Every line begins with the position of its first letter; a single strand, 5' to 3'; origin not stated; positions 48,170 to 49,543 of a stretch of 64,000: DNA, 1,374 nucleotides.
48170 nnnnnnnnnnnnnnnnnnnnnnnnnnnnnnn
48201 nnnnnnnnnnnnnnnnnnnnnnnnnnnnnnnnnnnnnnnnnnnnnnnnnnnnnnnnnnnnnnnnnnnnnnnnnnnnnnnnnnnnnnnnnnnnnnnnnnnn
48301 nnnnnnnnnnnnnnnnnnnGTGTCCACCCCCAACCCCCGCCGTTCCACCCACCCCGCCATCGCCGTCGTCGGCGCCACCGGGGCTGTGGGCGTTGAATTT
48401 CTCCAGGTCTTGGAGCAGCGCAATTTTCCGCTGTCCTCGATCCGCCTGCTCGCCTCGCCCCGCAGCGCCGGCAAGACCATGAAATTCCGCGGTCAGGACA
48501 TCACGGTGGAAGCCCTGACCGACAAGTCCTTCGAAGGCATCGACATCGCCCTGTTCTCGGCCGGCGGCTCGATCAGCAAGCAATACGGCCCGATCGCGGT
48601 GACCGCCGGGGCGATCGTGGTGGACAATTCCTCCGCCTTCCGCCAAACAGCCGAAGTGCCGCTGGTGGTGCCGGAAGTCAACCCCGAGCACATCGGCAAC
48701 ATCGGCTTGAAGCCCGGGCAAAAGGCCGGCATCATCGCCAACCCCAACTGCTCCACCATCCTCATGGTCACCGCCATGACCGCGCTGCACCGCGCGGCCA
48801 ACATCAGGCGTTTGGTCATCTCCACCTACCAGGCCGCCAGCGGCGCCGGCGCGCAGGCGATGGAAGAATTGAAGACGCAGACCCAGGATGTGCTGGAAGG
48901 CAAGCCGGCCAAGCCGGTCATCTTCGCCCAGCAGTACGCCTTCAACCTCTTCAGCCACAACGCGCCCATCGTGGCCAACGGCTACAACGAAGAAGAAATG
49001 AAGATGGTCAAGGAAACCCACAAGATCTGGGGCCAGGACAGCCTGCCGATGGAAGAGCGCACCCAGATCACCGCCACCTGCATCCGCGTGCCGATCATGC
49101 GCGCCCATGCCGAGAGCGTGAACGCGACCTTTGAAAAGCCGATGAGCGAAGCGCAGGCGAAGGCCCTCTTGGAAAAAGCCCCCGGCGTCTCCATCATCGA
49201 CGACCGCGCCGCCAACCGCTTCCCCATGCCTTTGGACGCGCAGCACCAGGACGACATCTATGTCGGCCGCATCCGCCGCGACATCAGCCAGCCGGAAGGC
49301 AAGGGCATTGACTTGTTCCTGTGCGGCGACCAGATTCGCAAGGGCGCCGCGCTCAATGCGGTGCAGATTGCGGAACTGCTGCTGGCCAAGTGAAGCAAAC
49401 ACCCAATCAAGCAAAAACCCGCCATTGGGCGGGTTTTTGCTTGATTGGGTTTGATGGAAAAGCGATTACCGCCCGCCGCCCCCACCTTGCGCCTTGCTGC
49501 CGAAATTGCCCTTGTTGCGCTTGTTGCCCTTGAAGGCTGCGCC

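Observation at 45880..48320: A/T-richer accessory islet between glnS and asd with defence-type content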

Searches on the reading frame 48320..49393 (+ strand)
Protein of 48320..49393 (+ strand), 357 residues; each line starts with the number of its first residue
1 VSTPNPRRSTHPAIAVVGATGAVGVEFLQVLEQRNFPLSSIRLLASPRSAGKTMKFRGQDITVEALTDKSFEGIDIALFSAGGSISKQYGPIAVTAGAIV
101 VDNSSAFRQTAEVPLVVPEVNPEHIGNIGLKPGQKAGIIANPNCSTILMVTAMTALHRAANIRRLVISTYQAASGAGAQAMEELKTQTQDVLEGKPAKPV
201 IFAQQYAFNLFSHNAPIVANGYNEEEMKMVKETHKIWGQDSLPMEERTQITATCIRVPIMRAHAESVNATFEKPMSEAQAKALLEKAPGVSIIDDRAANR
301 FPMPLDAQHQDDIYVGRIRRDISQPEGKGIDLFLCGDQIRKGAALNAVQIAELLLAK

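Call 102: search_protein_families(library=pfam, proteins=[window:48320-49393:+], max_evalue=0.001)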
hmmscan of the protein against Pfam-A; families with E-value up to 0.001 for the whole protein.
window:48320-49393:+ (357 aa): 2 families
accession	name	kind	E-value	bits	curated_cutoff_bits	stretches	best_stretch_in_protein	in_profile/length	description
PF02774.23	Semialdhyde_dhC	-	2e-41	142.6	26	1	155-341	3-184/184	Semialdehyde dehydrogenase, dimerisation domain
PF01118.30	Semialdhyde_dh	-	1.5e-35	122.7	26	1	14-127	2-120/121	Semialdehyde dehydrogenase, NAD binding domain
